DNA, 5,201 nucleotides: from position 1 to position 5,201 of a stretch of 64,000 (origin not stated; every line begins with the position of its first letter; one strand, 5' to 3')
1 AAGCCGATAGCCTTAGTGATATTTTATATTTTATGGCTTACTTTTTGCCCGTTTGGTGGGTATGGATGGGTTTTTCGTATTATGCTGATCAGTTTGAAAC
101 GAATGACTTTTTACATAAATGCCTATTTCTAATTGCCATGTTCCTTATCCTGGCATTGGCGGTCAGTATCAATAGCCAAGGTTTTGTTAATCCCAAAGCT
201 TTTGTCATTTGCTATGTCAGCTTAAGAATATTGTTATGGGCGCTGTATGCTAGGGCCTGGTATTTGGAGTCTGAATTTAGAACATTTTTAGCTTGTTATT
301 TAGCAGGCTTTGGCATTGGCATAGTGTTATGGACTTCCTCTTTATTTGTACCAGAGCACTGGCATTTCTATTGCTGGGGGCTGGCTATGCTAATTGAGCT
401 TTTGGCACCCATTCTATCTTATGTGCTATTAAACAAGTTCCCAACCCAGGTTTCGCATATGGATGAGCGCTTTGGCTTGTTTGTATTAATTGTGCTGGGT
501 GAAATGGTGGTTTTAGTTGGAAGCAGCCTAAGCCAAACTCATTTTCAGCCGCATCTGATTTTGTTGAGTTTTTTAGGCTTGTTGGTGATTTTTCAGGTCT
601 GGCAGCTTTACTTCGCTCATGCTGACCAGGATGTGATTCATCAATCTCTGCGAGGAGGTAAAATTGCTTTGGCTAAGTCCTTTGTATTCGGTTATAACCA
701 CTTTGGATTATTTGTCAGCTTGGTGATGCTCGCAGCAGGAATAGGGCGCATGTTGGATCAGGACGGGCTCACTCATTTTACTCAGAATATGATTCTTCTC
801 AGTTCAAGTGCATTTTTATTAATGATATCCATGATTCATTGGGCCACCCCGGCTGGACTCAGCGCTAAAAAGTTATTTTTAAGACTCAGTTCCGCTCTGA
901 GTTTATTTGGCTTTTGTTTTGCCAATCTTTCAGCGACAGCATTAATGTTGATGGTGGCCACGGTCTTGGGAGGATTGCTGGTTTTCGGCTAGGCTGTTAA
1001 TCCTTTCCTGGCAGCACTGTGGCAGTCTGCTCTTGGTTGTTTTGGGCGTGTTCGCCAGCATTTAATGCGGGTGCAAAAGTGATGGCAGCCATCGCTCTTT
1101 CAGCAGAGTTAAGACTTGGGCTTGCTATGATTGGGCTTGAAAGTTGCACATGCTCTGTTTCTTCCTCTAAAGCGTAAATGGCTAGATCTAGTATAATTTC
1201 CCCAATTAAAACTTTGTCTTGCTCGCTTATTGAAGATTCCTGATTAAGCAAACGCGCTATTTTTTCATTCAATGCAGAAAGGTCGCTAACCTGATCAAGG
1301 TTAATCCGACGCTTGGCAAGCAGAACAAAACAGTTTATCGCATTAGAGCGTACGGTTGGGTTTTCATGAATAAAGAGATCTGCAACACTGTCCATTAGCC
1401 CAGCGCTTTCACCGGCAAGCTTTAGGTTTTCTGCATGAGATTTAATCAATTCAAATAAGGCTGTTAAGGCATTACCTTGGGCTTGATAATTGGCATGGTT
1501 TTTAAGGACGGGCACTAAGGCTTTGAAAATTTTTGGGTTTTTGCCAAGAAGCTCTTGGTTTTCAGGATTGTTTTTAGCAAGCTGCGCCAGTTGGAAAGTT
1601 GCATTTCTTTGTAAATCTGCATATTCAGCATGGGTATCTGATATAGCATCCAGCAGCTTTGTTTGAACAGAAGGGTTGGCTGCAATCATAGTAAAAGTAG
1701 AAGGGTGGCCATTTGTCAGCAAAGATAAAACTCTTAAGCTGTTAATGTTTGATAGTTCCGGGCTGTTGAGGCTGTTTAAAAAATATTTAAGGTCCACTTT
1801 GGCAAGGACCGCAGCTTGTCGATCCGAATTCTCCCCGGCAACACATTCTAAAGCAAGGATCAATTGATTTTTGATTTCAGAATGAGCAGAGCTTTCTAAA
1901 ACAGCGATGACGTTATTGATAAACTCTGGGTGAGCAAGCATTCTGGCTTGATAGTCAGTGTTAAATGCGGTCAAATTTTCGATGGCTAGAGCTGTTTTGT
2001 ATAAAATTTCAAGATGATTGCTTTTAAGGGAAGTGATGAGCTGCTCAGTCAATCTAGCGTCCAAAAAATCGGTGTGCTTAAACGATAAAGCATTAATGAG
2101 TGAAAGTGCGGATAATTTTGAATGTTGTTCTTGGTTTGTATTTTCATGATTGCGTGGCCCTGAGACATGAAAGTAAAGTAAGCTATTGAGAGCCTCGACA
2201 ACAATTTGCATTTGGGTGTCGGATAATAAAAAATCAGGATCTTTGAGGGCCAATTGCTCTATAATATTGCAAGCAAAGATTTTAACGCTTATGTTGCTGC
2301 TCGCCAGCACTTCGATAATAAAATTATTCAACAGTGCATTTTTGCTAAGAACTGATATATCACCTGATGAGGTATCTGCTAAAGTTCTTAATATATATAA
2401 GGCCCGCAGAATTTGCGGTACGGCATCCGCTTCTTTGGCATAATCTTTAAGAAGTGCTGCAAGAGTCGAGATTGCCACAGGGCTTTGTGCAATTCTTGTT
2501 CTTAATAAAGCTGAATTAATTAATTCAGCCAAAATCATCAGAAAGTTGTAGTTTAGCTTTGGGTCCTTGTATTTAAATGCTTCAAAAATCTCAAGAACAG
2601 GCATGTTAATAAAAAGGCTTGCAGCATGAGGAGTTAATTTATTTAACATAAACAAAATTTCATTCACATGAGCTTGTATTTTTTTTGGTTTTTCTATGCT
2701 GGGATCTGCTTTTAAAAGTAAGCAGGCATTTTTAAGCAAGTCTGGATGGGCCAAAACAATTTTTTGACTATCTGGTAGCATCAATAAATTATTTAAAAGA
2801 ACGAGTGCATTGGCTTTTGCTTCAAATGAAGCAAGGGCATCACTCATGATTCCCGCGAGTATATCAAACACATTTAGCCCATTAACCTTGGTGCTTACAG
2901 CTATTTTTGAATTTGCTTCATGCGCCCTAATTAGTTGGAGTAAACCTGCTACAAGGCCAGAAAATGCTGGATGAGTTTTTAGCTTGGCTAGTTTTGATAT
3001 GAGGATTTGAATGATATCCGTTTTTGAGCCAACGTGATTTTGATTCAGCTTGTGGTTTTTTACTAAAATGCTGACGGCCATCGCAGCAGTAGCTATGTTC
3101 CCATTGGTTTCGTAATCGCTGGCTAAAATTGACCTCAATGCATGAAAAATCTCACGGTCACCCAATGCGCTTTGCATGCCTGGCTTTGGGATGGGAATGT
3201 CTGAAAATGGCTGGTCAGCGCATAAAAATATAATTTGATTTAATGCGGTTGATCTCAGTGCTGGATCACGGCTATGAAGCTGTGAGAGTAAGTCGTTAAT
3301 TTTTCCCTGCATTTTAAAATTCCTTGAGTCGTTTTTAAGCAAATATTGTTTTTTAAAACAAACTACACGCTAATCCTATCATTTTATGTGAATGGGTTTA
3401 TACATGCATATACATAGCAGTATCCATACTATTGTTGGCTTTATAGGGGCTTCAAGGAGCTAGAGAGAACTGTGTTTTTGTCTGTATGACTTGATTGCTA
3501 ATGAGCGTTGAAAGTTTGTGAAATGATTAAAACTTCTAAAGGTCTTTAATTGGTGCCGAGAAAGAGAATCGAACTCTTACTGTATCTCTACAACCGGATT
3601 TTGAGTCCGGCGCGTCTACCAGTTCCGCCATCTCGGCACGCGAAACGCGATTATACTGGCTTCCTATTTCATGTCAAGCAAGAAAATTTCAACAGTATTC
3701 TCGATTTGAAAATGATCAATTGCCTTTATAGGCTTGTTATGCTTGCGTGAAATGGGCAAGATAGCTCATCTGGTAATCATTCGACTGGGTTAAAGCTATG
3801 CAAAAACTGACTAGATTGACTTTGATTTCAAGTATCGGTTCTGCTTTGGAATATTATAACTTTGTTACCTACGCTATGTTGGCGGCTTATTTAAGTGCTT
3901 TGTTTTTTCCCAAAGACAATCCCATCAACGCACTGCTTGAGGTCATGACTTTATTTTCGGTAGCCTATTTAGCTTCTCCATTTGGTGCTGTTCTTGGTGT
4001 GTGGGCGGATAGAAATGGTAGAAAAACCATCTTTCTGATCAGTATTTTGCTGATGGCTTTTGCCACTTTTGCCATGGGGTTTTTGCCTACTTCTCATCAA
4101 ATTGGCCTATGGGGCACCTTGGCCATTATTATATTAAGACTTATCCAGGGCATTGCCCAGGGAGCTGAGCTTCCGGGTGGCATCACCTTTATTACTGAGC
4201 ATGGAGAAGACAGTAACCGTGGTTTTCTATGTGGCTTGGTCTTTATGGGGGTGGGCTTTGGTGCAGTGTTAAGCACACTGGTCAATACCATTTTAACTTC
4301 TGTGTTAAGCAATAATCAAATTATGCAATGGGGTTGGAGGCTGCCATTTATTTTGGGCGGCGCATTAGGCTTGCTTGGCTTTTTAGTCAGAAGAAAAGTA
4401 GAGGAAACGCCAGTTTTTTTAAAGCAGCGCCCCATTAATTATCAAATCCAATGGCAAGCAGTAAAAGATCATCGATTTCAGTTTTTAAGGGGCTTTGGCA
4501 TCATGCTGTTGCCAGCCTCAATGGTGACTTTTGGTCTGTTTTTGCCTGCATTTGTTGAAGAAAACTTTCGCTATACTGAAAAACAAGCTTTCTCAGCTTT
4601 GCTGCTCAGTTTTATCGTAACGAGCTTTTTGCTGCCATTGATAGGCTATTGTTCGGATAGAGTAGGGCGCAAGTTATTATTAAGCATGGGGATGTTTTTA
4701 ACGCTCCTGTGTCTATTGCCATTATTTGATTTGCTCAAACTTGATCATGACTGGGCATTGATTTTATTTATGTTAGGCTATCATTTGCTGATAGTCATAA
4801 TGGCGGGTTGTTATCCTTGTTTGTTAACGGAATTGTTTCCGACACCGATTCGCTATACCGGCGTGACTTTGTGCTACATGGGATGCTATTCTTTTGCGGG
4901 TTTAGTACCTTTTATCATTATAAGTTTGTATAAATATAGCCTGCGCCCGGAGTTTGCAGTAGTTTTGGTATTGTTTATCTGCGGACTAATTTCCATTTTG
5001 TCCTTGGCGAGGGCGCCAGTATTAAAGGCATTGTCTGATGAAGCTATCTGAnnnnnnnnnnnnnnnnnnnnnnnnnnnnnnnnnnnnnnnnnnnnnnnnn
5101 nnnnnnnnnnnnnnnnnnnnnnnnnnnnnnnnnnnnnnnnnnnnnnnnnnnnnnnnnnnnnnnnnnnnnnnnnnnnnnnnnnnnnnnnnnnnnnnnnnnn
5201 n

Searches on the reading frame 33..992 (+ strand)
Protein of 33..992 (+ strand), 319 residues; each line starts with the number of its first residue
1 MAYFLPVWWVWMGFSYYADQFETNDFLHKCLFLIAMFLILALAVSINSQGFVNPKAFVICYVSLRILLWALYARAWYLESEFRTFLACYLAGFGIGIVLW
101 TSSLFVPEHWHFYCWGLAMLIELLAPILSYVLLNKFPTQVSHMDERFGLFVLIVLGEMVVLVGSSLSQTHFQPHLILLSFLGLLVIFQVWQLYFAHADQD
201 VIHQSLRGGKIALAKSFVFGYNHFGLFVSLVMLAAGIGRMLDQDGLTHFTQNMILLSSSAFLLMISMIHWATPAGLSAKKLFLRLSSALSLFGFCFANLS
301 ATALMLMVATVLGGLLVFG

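Call 21: search_protein_families(library=pfam, proteins=[window:33-992:+], max_evalue=0.001)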
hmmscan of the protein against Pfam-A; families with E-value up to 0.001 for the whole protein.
window:33-992:+ (319 aa): 1 family
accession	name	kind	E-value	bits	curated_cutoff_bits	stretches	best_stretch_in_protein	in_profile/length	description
PF06772.16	LtrA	-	2.7e-57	195.1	31.9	1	3-311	39-353/356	Bacterial low temperature requirement A protein (LtrA)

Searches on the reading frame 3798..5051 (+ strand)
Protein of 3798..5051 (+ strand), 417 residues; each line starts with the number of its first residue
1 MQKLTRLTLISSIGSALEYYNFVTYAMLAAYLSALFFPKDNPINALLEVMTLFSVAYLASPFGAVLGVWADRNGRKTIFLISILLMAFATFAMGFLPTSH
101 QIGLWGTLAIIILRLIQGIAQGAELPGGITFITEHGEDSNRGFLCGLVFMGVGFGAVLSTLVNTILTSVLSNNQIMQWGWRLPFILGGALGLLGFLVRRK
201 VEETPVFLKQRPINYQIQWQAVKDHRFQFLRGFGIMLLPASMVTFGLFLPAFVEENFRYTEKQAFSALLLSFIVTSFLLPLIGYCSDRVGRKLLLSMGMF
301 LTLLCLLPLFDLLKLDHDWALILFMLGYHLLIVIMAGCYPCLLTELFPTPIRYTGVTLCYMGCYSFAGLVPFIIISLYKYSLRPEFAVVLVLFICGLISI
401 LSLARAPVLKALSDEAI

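Call 21: search_protein_families(library=pfam, proteins=[window:3798-5051:+], max_evalue=0.001)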
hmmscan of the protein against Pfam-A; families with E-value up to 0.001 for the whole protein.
window:3798-5051:+ (417 aa): 3 families
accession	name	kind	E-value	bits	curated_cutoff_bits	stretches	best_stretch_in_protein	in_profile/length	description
PF07690.21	MFS_1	-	1.9e-32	113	33.4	1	49-349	37-325/347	Major Facilitator Superfamily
PF00083.30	Sugar_tr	-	5.2e-28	98.6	22.3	2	8-208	2-198/452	Sugar (and other) transporter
PF06779.20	MFS_4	-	7.6e-07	29.2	26.3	1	57-199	41-172/364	Uncharacterised MFS-type transporter YbfB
